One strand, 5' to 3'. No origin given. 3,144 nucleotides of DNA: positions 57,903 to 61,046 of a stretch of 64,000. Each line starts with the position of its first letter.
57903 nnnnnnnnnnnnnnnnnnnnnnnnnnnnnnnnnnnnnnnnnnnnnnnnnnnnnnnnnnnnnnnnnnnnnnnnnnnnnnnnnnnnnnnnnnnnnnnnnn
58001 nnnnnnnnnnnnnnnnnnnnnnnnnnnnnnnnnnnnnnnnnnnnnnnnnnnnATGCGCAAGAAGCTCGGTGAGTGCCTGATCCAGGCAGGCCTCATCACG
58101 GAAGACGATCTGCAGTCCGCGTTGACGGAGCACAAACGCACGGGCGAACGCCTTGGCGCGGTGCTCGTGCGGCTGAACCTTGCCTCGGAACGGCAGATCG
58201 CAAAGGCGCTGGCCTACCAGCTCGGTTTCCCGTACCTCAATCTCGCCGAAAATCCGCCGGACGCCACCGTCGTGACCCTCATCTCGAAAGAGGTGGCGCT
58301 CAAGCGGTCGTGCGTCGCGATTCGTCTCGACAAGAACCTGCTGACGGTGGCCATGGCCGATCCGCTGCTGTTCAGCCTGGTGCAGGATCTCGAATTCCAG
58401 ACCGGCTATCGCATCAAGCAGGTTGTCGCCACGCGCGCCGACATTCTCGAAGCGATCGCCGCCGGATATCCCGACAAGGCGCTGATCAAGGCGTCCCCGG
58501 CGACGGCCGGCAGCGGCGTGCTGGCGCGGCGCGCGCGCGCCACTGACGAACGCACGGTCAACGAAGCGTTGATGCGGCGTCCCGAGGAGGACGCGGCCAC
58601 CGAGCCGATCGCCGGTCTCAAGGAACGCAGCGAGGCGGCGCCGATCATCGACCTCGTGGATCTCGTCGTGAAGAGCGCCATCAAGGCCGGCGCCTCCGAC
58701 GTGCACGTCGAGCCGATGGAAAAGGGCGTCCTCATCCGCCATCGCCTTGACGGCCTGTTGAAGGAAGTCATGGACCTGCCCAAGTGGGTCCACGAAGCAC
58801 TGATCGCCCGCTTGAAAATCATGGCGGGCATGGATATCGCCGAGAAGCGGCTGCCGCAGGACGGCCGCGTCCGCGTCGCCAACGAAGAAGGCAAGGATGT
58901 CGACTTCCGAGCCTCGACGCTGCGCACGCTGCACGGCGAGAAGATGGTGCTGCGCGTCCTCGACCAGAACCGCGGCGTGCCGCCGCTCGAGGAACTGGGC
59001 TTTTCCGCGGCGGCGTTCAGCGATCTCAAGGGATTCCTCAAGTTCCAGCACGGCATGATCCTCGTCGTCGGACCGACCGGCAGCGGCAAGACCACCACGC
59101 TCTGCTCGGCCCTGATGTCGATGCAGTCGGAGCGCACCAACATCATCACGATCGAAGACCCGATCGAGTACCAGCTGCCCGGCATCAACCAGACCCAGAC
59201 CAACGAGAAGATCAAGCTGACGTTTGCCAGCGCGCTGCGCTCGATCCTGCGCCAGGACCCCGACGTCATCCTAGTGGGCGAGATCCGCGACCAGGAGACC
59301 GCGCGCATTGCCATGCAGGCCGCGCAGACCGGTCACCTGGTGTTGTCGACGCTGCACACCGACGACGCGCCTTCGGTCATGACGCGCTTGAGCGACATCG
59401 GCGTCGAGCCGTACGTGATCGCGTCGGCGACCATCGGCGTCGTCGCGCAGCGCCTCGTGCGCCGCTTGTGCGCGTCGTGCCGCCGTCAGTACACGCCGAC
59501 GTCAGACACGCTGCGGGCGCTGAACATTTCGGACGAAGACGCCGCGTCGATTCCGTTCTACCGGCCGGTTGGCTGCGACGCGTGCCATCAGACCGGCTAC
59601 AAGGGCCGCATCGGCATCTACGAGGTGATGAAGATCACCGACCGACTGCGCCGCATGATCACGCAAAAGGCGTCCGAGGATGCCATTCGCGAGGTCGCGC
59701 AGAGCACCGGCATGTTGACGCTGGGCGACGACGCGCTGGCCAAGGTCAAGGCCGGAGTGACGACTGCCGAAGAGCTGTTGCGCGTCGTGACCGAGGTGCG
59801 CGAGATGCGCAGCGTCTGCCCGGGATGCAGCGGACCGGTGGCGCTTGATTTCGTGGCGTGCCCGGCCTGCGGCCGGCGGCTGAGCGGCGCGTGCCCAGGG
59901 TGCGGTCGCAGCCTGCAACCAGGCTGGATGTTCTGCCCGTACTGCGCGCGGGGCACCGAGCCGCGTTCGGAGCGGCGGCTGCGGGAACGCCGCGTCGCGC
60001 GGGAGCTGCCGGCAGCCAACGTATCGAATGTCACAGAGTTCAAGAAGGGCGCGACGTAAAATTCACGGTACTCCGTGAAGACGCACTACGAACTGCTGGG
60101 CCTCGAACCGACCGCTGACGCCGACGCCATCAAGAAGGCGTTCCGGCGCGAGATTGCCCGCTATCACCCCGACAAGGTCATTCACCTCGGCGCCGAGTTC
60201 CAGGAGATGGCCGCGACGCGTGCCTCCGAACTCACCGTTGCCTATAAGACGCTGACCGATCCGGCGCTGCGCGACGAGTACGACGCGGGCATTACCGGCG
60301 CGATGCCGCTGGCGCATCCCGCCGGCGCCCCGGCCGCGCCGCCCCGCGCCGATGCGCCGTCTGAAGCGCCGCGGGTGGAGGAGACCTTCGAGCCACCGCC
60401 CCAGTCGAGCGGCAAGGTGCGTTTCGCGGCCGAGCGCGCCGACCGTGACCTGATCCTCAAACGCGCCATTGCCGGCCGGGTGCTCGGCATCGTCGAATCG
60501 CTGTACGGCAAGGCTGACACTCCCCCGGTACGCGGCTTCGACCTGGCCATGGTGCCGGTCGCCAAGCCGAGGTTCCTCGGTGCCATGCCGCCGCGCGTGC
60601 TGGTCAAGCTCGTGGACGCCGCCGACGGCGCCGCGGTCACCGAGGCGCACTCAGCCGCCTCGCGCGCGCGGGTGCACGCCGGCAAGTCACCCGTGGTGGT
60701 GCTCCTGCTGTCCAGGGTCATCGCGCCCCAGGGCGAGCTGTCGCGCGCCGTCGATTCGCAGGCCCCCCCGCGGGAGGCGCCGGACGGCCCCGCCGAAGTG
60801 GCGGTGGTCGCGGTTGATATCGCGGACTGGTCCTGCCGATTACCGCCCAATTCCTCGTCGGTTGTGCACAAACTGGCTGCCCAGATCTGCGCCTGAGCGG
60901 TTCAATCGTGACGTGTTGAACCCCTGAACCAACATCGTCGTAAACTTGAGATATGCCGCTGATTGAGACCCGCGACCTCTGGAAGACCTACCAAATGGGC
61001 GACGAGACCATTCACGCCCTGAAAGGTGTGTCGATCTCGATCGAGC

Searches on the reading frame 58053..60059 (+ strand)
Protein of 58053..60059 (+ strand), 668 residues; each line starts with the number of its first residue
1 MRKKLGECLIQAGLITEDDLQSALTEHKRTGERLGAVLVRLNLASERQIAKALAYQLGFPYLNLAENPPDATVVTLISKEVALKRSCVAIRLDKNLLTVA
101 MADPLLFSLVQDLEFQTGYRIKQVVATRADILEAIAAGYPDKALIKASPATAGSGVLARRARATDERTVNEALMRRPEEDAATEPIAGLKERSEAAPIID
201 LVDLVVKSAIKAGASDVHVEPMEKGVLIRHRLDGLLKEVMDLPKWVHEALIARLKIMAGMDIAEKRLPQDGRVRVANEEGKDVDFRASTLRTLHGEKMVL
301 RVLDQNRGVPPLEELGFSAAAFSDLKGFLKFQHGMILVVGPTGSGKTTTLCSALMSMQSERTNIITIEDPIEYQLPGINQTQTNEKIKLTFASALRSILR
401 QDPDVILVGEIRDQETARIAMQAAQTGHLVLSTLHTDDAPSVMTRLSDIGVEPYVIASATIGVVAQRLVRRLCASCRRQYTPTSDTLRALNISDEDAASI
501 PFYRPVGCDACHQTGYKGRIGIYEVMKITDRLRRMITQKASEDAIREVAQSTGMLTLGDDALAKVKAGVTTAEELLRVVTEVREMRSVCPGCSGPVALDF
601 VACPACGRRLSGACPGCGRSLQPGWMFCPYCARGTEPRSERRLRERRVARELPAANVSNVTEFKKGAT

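Call 3: search_protein_families(library=pfam, proteins=[window:58053-60059:+], max_evalue=0.1)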
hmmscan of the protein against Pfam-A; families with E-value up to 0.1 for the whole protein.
window:58053-60059:+ (668 aa): 28 families (the best 25 are shown)
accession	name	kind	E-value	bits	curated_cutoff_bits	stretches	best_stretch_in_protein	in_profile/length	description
PF00437.27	T2SSE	-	1.5e-129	432.3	24.9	1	193-577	3-370/370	Type II/IV secretion system protein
PF05157.20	MshEN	-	2.9e-18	66.1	23.1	1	57-139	1-84/90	MshEN domain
PF12773.13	DZR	-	4.5e-09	36.8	27.3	1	589-631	1-44/45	Double zinc ribbon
PF13476.12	AAA_23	-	0.00042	21.4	27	1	324-352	12-38/201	AAA domain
PF13401.12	AAA_22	-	0.00046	21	27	1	332-369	4-41/130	AAA domain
PF24460.1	DUF7575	-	0.00051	19.8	28.5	1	613-633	5-25/28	Domain of unknown function (DUF7575)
PF13240.11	Zn_Ribbon_1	-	0.00058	20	25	1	614-631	2-19/23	zinc-ribbon domain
PF25199.1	nSTAND_NTPase5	-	0.00064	20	34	1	335-378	43-87/145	Novel STAND NTPase 5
PF13248.11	Zn_ribbon_3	-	0.0025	17.7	27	1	614-631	5-22/26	zinc-ribbon domain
PF20720.3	nSTAND3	-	0.0029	17.8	27.2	1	332-371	16-55/155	Novel STAND NTPase 3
PF06414.18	Zeta_toxin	-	0.0044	16.9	22.3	1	335-404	18-97/199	Zeta toxin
PF13191.12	AAA_16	-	0.0051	17.8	32.6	1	332-401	23-81/167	AAA ATPase domain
PF13555.12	AAA_29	-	0.0091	16.2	27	1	331-359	19-50/61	P-loop containing region of AAA domain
PF00005.33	ABC_tran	-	0.011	16.7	25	1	335-393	13-67/137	ABC transporter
PF12775.13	AAA_7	-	0.011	15.7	25.8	1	334-367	34-67/181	P-loop containing dynein motor region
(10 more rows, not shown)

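Call 4: search_protein_families(library=ncbifam, proteins=[window:58053-60059:+], max_evalue=0.1)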
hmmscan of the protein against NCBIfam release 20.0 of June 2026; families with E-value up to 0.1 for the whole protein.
window:58053-60059:+ (668 aa): 31 families (the best 25 are shown)
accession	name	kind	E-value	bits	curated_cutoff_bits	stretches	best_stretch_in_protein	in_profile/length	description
TIGR02538.1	type_IV_pilB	equivalog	4.1e-180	600.1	675.65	1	4-580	1-563/564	type IV-A pilus assembly ATPase PilB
TIGR02533.1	type_II_gspE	equivalog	7.1e-167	555.9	630.25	1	80-578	7-485/486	type II secretion system ATPase GspE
NF053534.1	T4PilAsmATPsTfpB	equivalog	3.4e-144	481.4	850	1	49-579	68-582/584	type IV pilus assembly ATPase TfpB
NF007755.0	PRK10436.1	equivalog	2e-135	452.1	617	1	83-582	15-462/465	type II secretion system protein GspE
NF041000.1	ATPase_ComGA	equivalog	8.3e-76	254.5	300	1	205-470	3-266/267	competence type IV pilus ATPase ComGA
TIGR01420.1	pilT_fam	subfamily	2.6e-54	184.7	319.1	1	205-471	5-270/343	PilT/PilU family type 4a pilus ATPase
TIGR02525.1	plasmid_TraJ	equivalog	1.1e-25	90.4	368.3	1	296-446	118-269/372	plasmid transfer ATPase TraJ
NF058587.1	archaellum_moto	equivalog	6.5e-23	81.3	550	1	335-451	277-400/527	archaellum flagellar ATPase motor FlaI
NF053729.1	c-di-GMP_motif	domain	4.2e-18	64.9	38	1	4-56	1-53/53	cyclic di-GMP-binding domain-containing protein, MshE-related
TIGR02524.1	dot_icm_DotB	equivalog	5.5e-18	65.3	463.3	1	331-447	132-257/358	Dot/Icm type IV secretion system ATPase DotB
TIGR02782.1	TrbB_P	equivalog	5.8e-18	65.2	304.55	1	333-449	136-255/303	P-type conjugative transfer ATPase TrbB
NF010469.0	PRK13894.1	subfamily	1.3e-16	60.9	508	1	332-447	148-265/320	conjugal transfer ATPase TrbB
TIGR02788.1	VirB11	equivalog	8.6e-16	57.8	249.95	1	324-449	132-265/308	P-type DNA transfer ATPase VirB11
NF012033.0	PRK15489.1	equivalog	7.7e-15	54.1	537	1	2-162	490-651/703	glycosyl transferase family protein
NF008411.1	PRK11234.1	equivalog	2.3e-14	52.8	1170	1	3-143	482-621/723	cyclic di-3',5'-guanylate-activated glycosyltransferase NfrB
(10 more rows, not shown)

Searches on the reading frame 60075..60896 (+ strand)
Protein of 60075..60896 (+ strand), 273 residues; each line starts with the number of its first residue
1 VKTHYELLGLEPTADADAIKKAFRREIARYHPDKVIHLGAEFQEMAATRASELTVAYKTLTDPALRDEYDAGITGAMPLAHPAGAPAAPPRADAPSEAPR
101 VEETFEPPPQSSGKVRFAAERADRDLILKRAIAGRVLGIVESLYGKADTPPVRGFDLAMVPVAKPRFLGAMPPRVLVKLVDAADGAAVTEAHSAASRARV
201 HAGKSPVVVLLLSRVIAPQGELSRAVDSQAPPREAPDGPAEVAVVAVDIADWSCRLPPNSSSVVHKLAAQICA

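Call 3: search_protein_families(library=pfam, proteins=[window:60075-60896:+], max_evalue=0.1)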
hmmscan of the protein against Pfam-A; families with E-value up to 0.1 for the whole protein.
window:60075-60896:+ (273 aa): 2 families
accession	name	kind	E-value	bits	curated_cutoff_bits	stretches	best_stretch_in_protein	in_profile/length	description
PF00226.36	DnaJ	-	1.7e-14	54.1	27.8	1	3-70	1-63/63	DnaJ domain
PF20844.2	PCF11_RFEG_rpt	-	0.098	13.3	43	0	75-119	38-83/100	Pre-mRNA cleavage complex 2 protein Pcf11, RFEGP repeat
